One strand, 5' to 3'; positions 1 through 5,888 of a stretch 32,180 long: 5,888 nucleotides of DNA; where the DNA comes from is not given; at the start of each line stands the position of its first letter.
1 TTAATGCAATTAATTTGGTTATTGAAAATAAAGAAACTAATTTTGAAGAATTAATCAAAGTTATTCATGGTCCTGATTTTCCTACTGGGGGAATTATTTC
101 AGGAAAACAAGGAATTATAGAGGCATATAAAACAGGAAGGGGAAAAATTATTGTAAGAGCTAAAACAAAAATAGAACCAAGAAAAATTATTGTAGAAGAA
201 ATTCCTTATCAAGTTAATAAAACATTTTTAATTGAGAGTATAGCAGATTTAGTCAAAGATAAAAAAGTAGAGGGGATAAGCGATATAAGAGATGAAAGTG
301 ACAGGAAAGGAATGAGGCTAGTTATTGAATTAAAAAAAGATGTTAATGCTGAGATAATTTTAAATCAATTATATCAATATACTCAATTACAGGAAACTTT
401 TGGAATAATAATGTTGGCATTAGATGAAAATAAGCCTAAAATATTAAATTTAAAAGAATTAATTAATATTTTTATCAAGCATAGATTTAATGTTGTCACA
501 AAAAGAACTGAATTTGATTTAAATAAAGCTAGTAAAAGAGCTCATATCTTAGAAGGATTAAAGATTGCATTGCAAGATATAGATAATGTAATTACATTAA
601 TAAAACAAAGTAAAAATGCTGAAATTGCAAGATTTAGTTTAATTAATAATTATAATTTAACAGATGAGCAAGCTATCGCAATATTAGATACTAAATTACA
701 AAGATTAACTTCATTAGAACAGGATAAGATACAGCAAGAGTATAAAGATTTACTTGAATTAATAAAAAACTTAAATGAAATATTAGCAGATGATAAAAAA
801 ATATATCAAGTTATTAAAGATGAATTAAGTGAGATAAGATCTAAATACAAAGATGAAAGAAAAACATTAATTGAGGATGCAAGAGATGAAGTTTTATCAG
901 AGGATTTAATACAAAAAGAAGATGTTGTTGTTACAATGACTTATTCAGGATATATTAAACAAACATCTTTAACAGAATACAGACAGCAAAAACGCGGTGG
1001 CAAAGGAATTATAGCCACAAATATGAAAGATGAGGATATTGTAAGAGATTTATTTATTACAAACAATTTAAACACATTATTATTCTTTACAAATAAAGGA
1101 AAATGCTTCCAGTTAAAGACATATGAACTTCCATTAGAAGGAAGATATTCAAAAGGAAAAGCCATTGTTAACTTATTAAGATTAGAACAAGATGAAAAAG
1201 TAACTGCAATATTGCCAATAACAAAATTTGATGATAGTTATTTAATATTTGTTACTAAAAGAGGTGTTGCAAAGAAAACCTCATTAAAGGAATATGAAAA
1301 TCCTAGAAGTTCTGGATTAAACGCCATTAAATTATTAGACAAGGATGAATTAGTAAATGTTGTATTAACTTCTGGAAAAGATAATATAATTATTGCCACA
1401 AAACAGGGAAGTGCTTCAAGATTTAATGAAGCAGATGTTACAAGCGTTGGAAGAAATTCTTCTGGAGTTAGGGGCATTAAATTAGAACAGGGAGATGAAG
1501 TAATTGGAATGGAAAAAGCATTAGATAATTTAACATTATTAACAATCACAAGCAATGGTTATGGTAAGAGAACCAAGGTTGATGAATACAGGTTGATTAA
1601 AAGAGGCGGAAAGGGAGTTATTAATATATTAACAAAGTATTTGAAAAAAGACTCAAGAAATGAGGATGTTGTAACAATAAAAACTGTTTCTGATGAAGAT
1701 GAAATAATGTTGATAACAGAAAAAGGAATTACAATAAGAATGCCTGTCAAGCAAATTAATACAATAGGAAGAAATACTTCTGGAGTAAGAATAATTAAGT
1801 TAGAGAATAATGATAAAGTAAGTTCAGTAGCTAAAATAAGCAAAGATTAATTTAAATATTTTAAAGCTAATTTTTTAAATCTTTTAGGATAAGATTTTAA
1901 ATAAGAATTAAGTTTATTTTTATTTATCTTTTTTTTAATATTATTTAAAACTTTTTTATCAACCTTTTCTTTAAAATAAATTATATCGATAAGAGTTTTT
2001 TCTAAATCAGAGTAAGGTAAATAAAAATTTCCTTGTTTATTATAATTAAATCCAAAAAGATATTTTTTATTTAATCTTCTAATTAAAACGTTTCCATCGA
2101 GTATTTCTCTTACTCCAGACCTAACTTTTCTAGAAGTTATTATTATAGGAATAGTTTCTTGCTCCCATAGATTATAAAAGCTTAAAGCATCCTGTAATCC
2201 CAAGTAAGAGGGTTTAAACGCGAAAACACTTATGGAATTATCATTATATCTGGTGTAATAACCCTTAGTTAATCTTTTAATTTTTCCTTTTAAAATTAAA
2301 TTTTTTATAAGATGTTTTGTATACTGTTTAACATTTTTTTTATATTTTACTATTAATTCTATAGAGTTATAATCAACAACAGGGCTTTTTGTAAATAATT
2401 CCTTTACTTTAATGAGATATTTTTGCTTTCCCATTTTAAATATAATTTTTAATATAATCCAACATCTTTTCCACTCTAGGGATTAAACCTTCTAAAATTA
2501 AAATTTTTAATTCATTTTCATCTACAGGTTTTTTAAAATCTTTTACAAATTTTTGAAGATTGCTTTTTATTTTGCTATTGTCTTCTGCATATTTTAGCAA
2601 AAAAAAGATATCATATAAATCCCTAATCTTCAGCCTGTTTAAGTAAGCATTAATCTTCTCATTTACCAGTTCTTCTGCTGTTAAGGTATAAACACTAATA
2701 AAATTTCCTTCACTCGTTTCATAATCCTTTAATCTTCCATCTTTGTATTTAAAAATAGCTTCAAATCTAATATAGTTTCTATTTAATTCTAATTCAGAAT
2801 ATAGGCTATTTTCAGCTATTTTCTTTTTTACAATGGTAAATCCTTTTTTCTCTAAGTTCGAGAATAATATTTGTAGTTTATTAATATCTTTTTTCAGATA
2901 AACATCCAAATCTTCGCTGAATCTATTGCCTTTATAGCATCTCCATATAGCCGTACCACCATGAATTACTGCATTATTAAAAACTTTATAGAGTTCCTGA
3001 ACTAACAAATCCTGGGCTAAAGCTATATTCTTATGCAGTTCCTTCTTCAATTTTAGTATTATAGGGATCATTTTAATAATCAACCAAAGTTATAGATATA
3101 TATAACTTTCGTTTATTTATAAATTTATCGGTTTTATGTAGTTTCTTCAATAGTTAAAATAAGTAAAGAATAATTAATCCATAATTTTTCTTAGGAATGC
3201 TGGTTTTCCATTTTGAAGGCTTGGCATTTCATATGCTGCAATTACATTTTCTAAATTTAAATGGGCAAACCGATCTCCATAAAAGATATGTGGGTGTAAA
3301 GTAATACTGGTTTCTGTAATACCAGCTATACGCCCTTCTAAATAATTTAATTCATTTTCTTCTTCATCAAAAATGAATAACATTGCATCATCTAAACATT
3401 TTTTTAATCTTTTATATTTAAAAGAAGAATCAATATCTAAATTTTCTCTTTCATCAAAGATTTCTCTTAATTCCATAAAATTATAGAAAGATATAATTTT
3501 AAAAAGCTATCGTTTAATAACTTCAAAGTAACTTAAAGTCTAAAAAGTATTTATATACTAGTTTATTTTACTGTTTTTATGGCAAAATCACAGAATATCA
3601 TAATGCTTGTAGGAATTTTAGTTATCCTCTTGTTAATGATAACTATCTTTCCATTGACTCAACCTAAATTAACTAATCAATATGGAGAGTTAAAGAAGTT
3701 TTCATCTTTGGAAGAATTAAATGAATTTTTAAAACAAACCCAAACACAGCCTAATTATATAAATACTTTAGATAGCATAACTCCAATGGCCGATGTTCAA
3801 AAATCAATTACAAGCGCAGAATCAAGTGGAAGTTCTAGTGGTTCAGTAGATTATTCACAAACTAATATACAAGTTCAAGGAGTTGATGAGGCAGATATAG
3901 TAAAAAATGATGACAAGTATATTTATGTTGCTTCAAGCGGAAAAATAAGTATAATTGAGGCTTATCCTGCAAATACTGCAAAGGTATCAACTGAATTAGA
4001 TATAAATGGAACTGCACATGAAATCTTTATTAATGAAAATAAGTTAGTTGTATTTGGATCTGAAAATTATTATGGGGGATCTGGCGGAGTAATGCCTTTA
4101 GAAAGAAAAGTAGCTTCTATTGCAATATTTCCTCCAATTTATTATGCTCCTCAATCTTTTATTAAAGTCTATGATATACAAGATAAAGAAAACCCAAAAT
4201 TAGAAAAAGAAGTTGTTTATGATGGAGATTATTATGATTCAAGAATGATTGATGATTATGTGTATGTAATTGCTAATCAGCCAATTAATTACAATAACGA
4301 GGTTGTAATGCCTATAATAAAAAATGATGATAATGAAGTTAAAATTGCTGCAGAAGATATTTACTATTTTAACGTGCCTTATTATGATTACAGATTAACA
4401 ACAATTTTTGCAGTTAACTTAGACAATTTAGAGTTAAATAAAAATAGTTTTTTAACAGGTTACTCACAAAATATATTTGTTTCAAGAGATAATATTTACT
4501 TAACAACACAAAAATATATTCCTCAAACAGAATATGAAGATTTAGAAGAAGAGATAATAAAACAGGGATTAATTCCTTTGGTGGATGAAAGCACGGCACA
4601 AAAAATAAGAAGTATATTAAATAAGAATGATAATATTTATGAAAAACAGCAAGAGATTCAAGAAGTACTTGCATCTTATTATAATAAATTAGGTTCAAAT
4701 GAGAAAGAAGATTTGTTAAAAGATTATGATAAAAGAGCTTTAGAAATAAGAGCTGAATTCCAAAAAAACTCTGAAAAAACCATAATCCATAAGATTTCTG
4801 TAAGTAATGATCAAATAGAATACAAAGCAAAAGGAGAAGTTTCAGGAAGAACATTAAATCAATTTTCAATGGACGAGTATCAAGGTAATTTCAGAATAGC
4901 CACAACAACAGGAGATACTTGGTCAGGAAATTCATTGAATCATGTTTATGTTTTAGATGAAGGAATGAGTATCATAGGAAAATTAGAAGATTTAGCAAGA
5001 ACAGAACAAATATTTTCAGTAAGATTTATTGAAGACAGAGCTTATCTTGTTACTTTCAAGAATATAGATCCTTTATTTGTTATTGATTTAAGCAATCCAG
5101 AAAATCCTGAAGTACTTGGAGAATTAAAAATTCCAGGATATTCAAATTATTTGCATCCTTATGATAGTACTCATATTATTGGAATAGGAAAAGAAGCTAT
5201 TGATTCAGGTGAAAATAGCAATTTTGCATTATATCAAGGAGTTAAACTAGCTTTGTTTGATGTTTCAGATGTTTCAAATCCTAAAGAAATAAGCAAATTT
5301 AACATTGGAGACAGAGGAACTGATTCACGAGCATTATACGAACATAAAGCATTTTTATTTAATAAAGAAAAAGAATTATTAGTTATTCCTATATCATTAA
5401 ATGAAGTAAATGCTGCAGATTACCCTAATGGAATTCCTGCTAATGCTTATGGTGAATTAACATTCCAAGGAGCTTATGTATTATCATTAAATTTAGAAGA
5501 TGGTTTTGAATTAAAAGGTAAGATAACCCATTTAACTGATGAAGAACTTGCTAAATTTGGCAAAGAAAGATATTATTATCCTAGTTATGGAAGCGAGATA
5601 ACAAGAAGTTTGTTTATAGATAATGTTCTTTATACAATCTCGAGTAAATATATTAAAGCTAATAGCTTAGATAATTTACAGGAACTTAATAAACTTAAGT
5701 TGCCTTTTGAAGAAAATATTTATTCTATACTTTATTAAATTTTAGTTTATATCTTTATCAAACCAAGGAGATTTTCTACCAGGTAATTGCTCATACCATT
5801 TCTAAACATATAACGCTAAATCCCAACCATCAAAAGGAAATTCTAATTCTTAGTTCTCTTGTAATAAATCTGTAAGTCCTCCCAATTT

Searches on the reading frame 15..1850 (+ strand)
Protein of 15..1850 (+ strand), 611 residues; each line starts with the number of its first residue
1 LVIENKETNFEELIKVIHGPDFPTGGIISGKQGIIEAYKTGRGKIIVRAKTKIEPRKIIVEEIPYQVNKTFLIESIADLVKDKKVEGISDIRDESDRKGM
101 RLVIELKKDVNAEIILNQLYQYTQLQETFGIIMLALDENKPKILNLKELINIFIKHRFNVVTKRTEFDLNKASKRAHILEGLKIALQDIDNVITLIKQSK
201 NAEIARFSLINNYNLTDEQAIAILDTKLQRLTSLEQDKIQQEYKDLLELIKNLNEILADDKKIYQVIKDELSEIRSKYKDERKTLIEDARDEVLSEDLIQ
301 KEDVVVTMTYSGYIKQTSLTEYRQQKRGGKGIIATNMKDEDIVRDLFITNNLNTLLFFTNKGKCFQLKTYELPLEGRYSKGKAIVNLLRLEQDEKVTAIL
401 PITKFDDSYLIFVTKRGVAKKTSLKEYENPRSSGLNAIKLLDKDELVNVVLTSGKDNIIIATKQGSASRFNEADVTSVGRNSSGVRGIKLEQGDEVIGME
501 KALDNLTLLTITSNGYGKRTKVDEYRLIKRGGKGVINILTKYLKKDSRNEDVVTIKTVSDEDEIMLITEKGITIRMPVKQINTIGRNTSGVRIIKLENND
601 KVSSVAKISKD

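Call 6: search_protein_families(library=pfam, proteins=[window:15-1850:+], max_evalue=0.001)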
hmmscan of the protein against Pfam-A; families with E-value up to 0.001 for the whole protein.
window:15-1850:+ (611 aa): 2 families
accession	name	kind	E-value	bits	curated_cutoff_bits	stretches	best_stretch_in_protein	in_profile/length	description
PF03989.18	DNA_gyraseA_C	-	1.5e-70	232.9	27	6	562-608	1-47/48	DNA gyrase C-terminal domain, beta-propeller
PF00521.26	DNA_topoisoIV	-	1.7e-70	238.5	31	1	3-271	167-431/432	DNA gyrase/topoisomerase IV, subunit A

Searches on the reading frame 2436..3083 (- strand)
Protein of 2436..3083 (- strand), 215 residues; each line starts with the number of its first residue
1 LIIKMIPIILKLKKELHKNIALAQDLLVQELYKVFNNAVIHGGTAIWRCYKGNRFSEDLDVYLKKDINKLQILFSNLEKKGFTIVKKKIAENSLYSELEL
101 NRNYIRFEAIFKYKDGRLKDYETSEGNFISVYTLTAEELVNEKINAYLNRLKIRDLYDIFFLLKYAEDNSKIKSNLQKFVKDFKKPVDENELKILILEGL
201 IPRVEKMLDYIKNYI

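Call 67: search_protein_families(library=pfam, proteins=[window:2436-3083:-], max_evalue=0.001)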
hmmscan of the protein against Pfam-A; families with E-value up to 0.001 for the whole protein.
window:2436-3083:- (215 aa): 1 family
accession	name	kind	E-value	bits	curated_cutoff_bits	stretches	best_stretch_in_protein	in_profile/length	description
PF08843.17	AbiEii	-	4.3e-16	60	22.5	1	32-194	9-202/238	Nucleotidyl transferase AbiEii toxin, Type IV TA system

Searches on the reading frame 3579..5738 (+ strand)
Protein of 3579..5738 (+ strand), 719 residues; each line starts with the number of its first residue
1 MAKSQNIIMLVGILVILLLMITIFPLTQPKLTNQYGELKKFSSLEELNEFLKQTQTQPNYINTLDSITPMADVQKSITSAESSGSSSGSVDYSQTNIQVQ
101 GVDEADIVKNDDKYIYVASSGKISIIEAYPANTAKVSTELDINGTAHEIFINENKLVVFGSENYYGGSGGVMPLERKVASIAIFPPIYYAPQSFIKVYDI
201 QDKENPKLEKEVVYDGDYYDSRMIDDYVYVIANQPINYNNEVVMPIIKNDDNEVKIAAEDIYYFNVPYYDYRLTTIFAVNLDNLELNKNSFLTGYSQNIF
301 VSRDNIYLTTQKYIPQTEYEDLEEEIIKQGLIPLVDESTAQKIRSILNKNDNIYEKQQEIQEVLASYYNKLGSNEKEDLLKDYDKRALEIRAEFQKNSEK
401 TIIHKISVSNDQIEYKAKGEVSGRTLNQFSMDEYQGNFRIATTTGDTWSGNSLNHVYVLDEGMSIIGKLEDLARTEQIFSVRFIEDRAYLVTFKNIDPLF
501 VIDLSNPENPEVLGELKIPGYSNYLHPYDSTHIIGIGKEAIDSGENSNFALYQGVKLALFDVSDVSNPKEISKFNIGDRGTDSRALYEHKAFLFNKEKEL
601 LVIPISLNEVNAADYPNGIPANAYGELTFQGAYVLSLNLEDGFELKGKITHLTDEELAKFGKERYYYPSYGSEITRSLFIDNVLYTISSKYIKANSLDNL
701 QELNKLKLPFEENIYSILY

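Call 6: search_protein_families(library=pfam, proteins=[window:3579-5738:+], max_evalue=0.001)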
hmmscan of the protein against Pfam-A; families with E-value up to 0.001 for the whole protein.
window:3579-5738:+ (719 aa): 1 family
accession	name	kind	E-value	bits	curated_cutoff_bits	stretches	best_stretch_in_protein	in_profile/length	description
PF09826.15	Beta_propel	-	7e-158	527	22.4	1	92-699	1-494/495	Beta propeller domain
